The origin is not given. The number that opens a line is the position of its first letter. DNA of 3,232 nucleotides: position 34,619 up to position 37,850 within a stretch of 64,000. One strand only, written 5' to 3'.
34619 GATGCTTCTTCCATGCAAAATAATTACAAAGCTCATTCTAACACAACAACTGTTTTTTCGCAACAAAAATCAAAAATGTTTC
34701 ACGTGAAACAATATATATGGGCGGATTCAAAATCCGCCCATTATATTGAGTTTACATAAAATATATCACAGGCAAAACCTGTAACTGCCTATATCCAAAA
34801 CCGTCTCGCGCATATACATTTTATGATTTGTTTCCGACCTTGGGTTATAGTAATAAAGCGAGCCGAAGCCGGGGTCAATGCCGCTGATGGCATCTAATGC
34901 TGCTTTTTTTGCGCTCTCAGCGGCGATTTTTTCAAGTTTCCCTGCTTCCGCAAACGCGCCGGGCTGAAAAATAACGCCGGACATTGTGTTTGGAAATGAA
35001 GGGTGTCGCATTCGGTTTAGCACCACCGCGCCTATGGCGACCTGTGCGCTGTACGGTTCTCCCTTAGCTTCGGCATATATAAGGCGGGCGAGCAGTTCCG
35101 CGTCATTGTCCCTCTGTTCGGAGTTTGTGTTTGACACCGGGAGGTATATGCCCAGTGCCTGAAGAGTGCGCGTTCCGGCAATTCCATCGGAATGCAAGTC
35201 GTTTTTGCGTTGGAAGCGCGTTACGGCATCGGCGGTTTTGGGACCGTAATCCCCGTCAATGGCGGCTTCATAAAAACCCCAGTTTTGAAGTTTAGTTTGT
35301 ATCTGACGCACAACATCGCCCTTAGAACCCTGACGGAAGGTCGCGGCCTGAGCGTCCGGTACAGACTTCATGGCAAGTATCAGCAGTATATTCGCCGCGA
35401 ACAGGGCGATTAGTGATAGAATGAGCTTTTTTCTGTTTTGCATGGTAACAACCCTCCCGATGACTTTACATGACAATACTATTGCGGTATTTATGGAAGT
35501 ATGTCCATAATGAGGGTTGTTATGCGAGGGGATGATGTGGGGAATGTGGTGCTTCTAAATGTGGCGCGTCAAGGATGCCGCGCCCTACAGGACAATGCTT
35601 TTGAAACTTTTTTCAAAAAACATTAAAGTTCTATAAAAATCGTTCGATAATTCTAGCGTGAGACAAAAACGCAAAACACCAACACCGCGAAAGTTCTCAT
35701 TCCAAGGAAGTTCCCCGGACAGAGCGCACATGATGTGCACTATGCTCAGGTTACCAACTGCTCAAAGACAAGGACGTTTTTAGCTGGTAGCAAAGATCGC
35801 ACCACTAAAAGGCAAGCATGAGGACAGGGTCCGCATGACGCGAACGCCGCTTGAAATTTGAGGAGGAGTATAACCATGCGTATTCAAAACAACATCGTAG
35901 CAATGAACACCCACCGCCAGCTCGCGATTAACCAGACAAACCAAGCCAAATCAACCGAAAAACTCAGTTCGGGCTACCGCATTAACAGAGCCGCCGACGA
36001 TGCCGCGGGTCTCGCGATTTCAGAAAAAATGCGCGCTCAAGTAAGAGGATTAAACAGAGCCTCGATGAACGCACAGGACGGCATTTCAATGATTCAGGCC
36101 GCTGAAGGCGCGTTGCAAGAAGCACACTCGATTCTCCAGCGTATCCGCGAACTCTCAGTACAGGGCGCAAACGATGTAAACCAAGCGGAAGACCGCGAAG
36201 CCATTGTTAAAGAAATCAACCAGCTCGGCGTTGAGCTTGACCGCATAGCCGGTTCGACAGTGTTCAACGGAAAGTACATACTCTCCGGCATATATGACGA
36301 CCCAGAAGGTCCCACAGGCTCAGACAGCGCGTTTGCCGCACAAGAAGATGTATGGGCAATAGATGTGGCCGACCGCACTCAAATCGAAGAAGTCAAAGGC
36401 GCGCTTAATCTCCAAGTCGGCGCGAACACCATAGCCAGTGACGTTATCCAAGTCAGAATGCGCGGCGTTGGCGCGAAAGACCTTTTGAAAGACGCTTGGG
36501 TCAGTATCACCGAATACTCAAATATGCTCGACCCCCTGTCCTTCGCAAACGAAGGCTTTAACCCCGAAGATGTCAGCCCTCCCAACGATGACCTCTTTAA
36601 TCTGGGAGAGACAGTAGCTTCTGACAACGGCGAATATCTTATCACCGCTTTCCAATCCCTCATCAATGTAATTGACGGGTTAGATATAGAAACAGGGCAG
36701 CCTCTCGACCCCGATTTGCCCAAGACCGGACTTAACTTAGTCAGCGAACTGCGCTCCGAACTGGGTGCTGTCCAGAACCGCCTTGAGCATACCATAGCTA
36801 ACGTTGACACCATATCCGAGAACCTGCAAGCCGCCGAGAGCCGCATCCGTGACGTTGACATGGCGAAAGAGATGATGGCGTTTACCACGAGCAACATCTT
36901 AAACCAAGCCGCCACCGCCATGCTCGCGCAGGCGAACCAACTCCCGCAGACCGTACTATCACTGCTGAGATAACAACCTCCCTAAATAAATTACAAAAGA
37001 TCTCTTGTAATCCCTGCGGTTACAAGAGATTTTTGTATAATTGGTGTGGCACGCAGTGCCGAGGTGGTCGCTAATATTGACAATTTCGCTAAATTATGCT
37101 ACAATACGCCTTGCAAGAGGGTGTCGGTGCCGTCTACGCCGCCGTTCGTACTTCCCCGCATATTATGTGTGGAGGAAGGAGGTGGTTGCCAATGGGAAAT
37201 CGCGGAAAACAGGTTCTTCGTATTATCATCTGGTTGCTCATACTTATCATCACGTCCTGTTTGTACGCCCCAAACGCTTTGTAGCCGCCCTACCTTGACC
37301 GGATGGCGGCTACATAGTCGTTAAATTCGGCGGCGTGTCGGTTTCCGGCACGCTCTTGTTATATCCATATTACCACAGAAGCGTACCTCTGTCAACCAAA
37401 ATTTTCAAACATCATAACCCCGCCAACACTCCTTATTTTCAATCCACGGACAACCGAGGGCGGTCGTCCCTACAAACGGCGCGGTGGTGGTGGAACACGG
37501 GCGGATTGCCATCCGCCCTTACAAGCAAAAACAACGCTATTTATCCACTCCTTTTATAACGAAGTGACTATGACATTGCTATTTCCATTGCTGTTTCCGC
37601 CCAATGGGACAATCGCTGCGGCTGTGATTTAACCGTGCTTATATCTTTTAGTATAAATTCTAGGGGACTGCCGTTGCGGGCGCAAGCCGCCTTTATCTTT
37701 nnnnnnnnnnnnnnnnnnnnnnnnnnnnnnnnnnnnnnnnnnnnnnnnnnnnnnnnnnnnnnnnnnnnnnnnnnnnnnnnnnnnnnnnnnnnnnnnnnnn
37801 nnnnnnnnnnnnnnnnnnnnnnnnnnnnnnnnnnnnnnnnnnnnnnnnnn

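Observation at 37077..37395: Convergent strong promoters flanking a 30-aa hydrophobic ORF: candidate type I toxin-antitoxin locus in the flagellin-downstream gap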

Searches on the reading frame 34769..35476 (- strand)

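Call 12: search_protein_families(library=pfam, proteins=[window:34769-35476:-], max_evalue=1)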
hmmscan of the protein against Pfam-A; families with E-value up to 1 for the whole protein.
window:34769-35476:- (236 aa): 5 families
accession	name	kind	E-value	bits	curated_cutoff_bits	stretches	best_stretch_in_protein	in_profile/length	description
PF07486.17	Hydrolase_2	-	1.8e-21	77.1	27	1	139-234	1-99/100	Cell Wall Hydrolase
PF01471.23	PG_binding_1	-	9.7e-19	67.8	23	1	53-108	2-57/57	Putative peptidoglycan binding domain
PF09374.15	PG_binding_3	-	1.1e-05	26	24.6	2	90-122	13-41/76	Predicted Peptidoglycan domain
PF08823.16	PG_binding_2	-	8.6e-05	23.2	21.1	1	51-93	13-55/74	Putative peptidoglycan binding domain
PF17243.7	POTRA_TamA_1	-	0.0011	19.5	26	1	28-81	13-63/74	POTRA domain TamA domain 1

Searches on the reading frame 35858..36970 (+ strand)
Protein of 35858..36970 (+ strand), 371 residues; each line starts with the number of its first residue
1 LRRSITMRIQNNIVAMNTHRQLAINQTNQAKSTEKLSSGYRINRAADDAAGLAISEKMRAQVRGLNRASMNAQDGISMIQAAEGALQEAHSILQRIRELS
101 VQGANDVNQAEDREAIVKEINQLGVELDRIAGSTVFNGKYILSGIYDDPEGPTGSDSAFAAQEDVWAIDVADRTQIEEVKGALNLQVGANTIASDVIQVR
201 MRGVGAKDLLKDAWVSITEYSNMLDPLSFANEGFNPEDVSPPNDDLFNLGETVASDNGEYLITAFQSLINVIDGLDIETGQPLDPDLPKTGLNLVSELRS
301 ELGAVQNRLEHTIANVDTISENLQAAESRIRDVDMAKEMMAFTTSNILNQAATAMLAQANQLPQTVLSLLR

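Call 9: list_cluster_members(proteins=[window:37192-37281:+, window:37096-37281:+, window:35858-36970:+, window:37571-38887:-])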
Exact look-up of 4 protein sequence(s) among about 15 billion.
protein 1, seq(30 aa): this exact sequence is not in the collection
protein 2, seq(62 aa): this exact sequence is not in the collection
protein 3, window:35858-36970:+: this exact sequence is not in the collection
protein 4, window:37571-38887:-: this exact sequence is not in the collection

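Call 12: search_protein_families(library=pfam, proteins=[window:35858-36970:+], max_evalue=1)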
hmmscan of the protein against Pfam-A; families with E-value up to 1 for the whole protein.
window:35858-36970:+ (371 aa): 3 families
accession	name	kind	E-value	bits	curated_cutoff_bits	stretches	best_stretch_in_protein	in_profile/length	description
PF00669.25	Flagellin_N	-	4.2e-44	150.4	26.6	1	9-146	1-138/139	Bacterial flagellin N-terminal helical region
PF00700.27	Flagellin_C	-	6.4e-28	97.3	23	1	292-370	8-86/86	Bacterial flagellin C-terminal helical region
PF05384.16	DegS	-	0.056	13.3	27.6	1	296-350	30-82/159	Sensor protein DegS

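Call 16: find_homologous_proteins(query=window:35876-36970:+, max_evalue=1e-30)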
Query window:35876-36970:+ (365 aa): 8000 proteins with E <= 1e-30 among 8000 candidates; the best 120 are listed.
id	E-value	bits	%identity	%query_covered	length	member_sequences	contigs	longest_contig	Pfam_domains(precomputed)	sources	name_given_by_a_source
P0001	1.7e-227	772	100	100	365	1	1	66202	PF00700.28,PF00669.26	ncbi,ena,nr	ncbi:MAG: flagellin [Oscillospiraceae bacterium]|nr:flagellin [Oscillospiraceae bacterium]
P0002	5.3e-153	527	72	100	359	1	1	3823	PF00700.28,PF00669.26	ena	-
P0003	2.0e-149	515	69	100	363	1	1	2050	PF00700.28,PF00669.26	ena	-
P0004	4.8e-147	508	73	98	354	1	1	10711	PF00700.28,PF00669.26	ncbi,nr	ncbi:MAG: flagellin, partial [Oscillospiraceae bacterium]|nr:flagellin [Oscillospiraceae bacterium]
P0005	1.0e-146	506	70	100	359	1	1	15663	PF00700.28,PF00669.26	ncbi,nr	ncbi:MAG: flagellin [Oscillospiraceae bacterium]|nr:flagellin [Oscillospiraceae bacterium]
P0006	1.3e-144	500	70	100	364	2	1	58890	PF00700.28,PF00669.26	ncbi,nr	ncbi:MAG: flagellin [Oscillospiraceae bacterium]|nr:flagellin [Oscillospiraceae bacterium]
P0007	1.4e-141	490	67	100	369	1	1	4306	PF00700.28,PF00669.26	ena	-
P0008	3.1e-141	488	67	100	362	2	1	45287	PF00700.28,PF00669.26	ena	-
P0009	2.5e-140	486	66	100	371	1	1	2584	PF00700.28,PF00669.26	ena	-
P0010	2.7e-139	482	66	100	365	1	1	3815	PF00700.28,PF00669.26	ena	-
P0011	4.2e-138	478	67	100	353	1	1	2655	PF00700.28,PF00669.26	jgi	jgi:flagellin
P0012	1.3e-131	457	65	100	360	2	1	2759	PF00700.28,PF00669.26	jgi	-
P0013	5.1e-130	452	65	100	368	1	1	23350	PF00700.28,PF00669.26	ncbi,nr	ncbi:flagellin D [Clostridia bacterium]|nr:flagellin D [Clostridia bacterium]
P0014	7.1e-128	445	64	100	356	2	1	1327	PF00700.28,PF00669.26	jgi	-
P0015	3.7e-126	439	65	100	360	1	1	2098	PF00700.28,PF00669.26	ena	-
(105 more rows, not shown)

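Call 17: find_encoding_contigs(protein=P0001, flank=4000, max_places=3)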
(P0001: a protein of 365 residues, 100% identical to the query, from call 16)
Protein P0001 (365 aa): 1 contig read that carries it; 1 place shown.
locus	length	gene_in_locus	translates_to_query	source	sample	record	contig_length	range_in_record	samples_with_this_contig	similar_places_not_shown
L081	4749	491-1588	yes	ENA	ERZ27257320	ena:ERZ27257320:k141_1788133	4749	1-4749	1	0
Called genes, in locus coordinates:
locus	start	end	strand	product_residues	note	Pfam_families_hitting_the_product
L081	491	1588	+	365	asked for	PF00669:Flagellin_N, PF00700:Flagellin_C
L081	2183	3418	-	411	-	-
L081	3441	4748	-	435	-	?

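Call 18: find_encoding_contigs(protein=P0006, flank=4000, max_places=3)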
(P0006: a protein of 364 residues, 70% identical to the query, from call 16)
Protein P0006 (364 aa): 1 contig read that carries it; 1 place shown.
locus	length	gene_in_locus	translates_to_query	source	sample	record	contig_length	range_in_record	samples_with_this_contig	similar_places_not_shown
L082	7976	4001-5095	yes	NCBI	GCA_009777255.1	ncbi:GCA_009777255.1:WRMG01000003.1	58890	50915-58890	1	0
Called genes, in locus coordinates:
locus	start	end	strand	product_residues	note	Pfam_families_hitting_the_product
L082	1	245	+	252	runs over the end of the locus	PF08241:Methyltransf_11 (weak)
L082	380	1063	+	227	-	PF12844:HTH_19, PF13560:HTH_31, PF01381:HTH_3, PF13443:HTH_26 (weak)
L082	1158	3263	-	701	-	PF01138:RNase_PH, PF03725:RNase_PH_C, PF03726:PNPase, PF01138:RNase_PH, PF00013:KH_1, PF00575:S1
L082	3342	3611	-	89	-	PF00312:Ribosomal_S15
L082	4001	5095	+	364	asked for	PF00669:Flagellin_N, PF00700:Flagellin_C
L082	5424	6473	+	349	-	-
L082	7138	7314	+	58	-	PF01381:HTH_3, PF12844:HTH_19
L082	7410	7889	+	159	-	PF03167:UDG (weak)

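Call 19: find_encoding_contigs(protein=P0005, flank=4000, max_places=3)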
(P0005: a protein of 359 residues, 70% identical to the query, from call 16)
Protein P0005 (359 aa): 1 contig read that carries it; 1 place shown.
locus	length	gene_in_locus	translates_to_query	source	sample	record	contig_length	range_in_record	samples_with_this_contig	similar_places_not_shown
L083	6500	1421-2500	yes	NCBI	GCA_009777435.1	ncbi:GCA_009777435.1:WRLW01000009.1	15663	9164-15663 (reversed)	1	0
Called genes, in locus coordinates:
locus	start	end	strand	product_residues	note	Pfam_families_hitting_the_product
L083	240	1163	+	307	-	-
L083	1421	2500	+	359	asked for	PF00669:Flagellin_N, PF00700:Flagellin_C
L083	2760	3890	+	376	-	-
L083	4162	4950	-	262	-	PF01584:CheW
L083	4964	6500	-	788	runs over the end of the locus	PF00343:Phosphorylase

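Call 83: find_encoding_contigs(protein=P0002, flank=6000, max_places=3)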
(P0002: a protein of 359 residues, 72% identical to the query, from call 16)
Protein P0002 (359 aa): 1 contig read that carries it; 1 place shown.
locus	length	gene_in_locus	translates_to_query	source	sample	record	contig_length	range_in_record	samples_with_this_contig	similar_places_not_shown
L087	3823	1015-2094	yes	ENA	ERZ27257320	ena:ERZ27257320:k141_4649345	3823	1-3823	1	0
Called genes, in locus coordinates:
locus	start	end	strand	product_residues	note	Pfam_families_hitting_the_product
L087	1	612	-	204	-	?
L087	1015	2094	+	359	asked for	PF00669:Flagellin_N, PF00700:Flagellin_C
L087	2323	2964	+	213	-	PF18912:DZR_2 (weak), PF00156:Pribosyltran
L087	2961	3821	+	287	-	?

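Call 84: find_encoding_contigs(protein=P0004, flank=6000, max_places=3)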
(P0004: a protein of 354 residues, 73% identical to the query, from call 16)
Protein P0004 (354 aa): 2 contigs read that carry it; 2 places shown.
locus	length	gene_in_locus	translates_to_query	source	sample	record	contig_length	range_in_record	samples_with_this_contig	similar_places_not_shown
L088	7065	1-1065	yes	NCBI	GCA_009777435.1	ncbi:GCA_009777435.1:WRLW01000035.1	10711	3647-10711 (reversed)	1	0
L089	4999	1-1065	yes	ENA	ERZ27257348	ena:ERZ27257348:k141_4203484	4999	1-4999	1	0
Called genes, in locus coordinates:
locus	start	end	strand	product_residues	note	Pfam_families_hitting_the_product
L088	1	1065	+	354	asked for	PF00669:Flagellin_N, PF00700:Flagellin_C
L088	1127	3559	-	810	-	PF19732:SpoIIE_N, PF07228:SpoIIE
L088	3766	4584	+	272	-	PF01381:HTH_3, PF13560:HTH_31, PF03848:TehB, PF13489:Methyltransf_23, PF08241:Methyltransf_11, PF08242:Methyltransf_12, PF13649:Methyltransf_25, PF13847:Methyltransf_31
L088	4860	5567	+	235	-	PF04127:DFP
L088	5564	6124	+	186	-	PF02441:Flavoprotein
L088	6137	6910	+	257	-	PF03309:Pan_kinase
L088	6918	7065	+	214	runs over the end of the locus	PF12822:ECF_trnsprt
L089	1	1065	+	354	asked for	PF00669:Flagellin_N, PF00700:Flagellin_C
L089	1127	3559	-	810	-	PF19732:SpoIIE_N, PF07228:SpoIIE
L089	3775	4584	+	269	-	PF01381:HTH_3, PF13560:HTH_31, PF03848:TehB, PF13489:Methyltransf_23, PF08241:Methyltransf_11, PF08242:Methyltransf_12, PF13649:Methyltransf_25, PF13847:Methyltransf_31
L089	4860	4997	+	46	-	?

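Call 85: find_encoding_contigs(protein=P0008, flank=6000, max_places=3)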
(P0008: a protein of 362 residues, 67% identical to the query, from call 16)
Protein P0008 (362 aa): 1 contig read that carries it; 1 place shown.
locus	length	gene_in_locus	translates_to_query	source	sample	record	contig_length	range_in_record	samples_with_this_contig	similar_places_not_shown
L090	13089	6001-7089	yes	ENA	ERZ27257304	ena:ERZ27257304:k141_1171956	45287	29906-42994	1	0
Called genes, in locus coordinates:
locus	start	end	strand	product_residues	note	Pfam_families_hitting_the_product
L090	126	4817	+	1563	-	PF13540:RCC1_2, PF25390:WD40_RLD, PF00415:RCC1, PF13540:RCC1_2, PF00415:RCC1, PF13540:RCC1_2 (weak), PF25390:WD40_RLD, PF02368:Big_2, +3 more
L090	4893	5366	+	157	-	PF02623:FliW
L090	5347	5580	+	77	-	PF02599:CsrA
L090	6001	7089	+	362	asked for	PF00669:Flagellin_N, PF00700:Flagellin_C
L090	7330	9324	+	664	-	-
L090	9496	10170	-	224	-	PF17668:Acetyltransf_17 (weak)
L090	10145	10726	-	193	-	PF13527:Acetyltransf_9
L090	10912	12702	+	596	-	PF13682:CZB, PF00015:MCPsignal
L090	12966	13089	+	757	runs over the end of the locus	PF00027:cNMP_binding (weak)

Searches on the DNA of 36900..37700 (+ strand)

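Call 4: search_rna_families(source=window, start=36900, end=37700, threshold=evalue, max_evalue=10, show_alignments=3)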
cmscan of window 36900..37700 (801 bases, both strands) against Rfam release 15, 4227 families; matches with E-value up to 10: 5.
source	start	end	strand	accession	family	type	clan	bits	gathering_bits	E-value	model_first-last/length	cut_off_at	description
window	36994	37038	+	RF03494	mir-4680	Gene; miRNA;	-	24.7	78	0.053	1-69/69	no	mir-4680 microRNA precursor family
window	36926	37044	+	RF00557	L10_leader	Cis-reg; leader;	-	20.4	44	0.67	1-138/138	no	Ribosomal protein L10 leader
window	37119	37183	+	RF02930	aspS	Cis-reg;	-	20.3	42.5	0.82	1-79/79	no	aspS RNA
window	37526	37560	-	RF01733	atoC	Cis-reg;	-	16.1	50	6.7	1-93/93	no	atoC RNA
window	37284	37362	+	RF02869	ncS025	Gene; sRNA;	-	15.8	46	4.5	1-85/85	no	Burkholderia sRNA 25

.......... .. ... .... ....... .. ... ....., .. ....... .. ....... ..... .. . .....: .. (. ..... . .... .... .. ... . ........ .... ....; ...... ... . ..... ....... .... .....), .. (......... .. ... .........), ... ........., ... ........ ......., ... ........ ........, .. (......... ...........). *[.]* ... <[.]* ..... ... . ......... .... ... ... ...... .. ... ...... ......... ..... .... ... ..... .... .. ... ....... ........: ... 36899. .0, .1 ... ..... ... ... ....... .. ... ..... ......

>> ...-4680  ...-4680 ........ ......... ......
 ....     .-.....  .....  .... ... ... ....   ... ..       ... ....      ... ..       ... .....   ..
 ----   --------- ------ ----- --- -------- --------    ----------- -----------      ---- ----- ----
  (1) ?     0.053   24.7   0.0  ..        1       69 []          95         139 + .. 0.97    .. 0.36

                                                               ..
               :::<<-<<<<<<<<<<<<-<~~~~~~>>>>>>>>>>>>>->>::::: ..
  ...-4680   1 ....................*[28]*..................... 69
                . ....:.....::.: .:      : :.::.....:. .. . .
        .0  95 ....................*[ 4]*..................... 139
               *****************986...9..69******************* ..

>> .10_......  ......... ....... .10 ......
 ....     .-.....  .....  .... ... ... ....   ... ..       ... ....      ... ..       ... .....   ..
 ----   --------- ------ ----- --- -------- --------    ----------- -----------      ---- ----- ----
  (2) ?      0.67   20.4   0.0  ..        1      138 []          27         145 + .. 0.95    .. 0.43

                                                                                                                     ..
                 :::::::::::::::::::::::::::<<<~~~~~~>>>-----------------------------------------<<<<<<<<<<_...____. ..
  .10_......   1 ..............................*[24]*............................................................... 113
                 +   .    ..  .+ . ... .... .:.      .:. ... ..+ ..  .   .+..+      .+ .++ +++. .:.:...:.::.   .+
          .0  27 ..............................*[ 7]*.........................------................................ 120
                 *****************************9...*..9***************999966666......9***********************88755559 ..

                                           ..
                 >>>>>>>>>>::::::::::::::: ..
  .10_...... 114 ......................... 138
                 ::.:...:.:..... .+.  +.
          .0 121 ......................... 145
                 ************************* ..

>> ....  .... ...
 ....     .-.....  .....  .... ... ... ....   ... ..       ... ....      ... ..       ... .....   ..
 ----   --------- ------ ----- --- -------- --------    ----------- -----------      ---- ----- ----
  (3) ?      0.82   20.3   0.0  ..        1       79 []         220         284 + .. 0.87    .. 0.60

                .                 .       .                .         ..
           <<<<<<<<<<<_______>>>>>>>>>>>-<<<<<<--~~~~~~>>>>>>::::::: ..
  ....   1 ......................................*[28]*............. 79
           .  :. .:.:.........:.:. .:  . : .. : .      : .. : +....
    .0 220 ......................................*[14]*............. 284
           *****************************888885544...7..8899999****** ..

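Call 31: search_dna_similar(query=window:37060-37420:+, collection=plasmids, mode=distant, max_evalue=0.01)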
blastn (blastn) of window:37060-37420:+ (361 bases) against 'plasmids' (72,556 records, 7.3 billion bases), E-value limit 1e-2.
Records with a match: 1; places in all: 1; records where one place covers at least 80% of the query: 0.
Best place of each record, by identity: 80-90% 1.
By first word of the organism name: Rhodococcus 1.
By predicted mobility (MOB-suite, as given by PLSDB): mobilizable 1.
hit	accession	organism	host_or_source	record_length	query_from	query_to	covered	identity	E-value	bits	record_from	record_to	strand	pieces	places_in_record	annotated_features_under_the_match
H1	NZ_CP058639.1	Rhodococcus sp. ZPP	cell culture,soil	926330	240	283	12%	84.1%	8e-3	49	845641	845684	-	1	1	FdhF/YdeP family oxidoreductase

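Call 32: search_dna_similar(query=window:37060-37420:+, collection=phages, mode=distant, max_evalue=0.01)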
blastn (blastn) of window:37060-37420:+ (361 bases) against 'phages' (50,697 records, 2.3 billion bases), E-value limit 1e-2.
No match.

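Call 82: search_rna_families(sources=[L084, L085], threshold=evalue, max_evalue=1)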
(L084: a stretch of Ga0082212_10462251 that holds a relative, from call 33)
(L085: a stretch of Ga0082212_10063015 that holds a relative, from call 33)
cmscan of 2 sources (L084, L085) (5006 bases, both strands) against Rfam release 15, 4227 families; matches with E-value up to 1: 4.
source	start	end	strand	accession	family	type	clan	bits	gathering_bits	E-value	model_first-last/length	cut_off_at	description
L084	1011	1094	-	RF01859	Phe_leader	Cis-reg; leader;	-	31.7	55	0.019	1-125/125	no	Phenylalanine leader peptide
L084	192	333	+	RF02607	AbsR25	Gene; sRNA;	-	25.9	47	0.23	1-164/164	no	Acinetobacter sRNA 25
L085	2616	2654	-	RF00898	mir-242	Gene; miRNA;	-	23.6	54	0.21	1-77/77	no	mir-242 microRNA precursor family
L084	991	1073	+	RF02837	anti-hemB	Gene; sRNA;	-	23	49.5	0.037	1-81/81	no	Burkholderia RNA 7 (anti-hemB)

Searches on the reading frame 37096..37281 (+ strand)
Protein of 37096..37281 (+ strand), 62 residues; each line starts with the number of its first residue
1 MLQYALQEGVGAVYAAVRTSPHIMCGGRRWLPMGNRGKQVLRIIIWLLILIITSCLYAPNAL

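Call 33: find_related_loci(query=window:37096-37281:+, collection=metagenome_contigs, flank=3000)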
Query window:37096-37281:+ (62 aa) in metagenome_contigs; peptide patterns used: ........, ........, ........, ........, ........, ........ (x = any residue, [..] = any of these).
598 stretches matched a pattern (row limit reached: there are more); 2 encode a relative of the query (tblastn E <= 1e-3); 2 distinct loci.
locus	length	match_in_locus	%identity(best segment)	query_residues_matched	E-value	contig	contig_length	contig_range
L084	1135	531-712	68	1-62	3e-11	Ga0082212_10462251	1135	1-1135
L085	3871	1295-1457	40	7-62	2e-9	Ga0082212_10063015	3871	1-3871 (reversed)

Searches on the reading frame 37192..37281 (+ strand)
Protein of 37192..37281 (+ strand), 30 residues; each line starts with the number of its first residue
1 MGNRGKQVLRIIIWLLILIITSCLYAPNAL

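Call 12: search_protein_families(library=pfam, proteins=[window:37192-37281:+], max_evalue=1)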
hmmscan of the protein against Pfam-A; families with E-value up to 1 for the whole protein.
seq(30 aa): 0 families

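Call 28: search_protein_representatives(protein=window:37192-37281:+)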
Query: 30 residues. Proteins with E-value up to 0.001 (for the whole library): 1; up to 1e-10: 0; up to 1e-30: 0. The best 1 are listed.
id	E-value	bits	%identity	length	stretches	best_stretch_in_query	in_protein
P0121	5.8e-04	34.4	41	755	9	11-27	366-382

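Call 42: search_protein_families(library=ncbifam, proteins=[window:37192-37281:+], max_evalue=10)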
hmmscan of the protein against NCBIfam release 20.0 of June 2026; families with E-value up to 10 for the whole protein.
seq(30 aa): 0 families

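Call 53: search_protein_families(library=padloc, proteins=[window:37192-37281:+], max_evalue=10)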
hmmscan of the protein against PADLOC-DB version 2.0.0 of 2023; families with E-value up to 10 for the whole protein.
seq(30 aa): 0 families

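Call 75: search_protein_families(library=phrogs, proteins=[window:37192-37281:+], max_evalue=10)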
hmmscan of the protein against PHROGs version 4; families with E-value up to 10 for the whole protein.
seq(30 aa): 0 families
